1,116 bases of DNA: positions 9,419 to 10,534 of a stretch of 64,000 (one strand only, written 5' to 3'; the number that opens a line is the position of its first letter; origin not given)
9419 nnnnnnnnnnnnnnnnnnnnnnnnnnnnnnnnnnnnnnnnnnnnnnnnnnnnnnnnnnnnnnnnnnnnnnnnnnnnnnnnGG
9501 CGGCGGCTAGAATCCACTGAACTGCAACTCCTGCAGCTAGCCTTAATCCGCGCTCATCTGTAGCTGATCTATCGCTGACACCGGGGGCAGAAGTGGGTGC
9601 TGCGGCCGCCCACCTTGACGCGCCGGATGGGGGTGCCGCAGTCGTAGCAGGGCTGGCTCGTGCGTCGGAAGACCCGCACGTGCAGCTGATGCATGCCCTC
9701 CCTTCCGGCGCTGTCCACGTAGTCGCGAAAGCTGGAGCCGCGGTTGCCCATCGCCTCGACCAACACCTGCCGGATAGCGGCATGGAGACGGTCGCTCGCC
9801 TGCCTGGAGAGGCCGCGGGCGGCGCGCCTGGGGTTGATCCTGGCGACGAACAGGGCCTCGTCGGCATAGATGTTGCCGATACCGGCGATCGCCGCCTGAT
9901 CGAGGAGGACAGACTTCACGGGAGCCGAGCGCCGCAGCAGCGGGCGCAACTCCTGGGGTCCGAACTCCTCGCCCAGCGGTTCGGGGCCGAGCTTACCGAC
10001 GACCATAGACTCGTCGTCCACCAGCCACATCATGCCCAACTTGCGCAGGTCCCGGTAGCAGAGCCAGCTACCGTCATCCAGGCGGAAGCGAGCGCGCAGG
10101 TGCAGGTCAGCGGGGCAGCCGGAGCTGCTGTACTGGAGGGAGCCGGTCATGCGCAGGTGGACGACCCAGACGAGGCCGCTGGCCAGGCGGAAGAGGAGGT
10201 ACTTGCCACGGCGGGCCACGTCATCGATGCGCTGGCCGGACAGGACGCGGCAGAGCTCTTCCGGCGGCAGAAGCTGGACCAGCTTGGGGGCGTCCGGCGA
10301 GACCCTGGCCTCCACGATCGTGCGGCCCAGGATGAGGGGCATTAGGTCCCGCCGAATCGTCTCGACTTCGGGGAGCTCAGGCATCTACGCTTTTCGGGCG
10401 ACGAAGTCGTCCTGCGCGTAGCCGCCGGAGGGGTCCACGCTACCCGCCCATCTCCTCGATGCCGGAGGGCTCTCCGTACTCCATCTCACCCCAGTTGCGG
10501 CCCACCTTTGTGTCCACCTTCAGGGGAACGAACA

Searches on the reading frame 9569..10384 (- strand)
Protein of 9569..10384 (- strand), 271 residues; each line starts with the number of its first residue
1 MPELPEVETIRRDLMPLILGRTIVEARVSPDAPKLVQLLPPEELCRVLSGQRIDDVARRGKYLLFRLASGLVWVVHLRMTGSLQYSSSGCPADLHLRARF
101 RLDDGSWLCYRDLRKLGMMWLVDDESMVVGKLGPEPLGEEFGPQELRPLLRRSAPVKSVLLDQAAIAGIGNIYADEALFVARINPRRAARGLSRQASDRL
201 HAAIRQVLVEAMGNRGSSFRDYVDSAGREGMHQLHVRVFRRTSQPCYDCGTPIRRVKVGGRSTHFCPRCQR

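Call 5: search_protein_families(library=pfam, proteins=[window:9569-10384:-])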
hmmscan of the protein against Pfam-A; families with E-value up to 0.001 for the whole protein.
window:9569-10384:- (271 aa): 3 families
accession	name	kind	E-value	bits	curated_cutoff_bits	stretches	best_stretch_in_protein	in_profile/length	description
PF01149.29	Fapy_DNA_glyco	-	1.1e-32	113.6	25.5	1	1-119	1-117/117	Formamidopyrimidine-DNA glycosylase N-terminal domain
PF06831.19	H2TH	-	6.9e-25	87.3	34.7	1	132-219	1-89/93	Formamidopyrimidine-DNA glycosylase H2TH domain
PF06827.20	zf-FPG_IleRS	-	9.3e-10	38.6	21.3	1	244-270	2-28/30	Zinc finger found in FPG and IleRS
